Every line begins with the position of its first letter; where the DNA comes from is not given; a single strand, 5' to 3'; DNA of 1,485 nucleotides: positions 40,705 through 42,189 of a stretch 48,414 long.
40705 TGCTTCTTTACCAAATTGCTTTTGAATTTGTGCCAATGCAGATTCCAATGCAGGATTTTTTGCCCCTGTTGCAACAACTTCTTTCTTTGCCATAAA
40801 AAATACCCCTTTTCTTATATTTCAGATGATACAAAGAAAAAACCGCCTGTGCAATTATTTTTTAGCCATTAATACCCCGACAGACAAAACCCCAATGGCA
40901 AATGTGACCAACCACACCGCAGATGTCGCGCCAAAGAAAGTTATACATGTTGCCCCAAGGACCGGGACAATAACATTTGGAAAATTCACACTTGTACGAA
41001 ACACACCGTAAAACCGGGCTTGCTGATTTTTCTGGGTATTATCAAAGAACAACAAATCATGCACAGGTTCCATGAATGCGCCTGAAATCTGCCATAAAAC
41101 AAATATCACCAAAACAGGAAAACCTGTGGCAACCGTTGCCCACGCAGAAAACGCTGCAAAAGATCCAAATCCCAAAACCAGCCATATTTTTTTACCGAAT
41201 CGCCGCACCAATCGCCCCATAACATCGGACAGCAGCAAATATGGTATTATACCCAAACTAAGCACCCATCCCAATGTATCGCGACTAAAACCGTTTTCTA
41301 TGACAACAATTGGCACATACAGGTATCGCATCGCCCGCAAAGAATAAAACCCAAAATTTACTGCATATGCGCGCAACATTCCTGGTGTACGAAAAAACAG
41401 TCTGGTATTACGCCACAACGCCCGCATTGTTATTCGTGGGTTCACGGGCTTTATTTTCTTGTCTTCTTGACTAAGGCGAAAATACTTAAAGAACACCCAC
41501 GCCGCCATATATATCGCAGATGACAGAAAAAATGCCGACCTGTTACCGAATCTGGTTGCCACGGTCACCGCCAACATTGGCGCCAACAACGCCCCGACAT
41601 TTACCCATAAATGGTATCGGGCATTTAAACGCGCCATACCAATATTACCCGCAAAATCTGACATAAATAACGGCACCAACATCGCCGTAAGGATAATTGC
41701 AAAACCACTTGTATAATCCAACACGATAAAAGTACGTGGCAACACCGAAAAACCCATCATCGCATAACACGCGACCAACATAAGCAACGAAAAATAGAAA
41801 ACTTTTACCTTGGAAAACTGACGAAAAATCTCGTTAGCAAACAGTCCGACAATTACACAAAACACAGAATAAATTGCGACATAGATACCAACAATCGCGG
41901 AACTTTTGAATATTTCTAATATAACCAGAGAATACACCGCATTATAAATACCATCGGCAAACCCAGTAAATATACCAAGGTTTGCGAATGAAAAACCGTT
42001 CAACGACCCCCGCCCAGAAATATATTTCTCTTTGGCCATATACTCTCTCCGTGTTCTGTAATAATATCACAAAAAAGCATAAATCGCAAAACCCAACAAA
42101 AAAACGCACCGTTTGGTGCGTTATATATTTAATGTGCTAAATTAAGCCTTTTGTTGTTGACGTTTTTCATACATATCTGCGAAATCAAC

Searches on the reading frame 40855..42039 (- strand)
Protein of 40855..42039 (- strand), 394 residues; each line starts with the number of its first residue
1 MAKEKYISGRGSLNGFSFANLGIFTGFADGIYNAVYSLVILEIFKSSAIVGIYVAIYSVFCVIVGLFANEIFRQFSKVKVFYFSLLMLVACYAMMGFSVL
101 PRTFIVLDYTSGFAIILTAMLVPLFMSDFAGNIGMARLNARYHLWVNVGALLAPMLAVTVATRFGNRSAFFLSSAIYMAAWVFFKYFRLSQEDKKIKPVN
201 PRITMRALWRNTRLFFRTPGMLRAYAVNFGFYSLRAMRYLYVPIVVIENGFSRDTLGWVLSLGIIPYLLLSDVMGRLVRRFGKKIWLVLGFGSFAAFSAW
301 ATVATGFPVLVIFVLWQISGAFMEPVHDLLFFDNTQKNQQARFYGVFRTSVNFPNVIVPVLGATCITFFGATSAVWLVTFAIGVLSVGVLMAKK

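Call 74: search_protein_families(library=pfam, proteins=[window:40855-42039:-], max_evalue=0.001)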
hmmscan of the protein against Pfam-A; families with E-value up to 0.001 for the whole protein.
window:40855-42039:- (394 aa): 1 family
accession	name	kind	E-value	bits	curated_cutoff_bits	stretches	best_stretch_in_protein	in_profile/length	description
PF07690.21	MFS_1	-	9.2e-28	97.6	33.4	2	242-387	16-166/347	Major Facilitator Superfamily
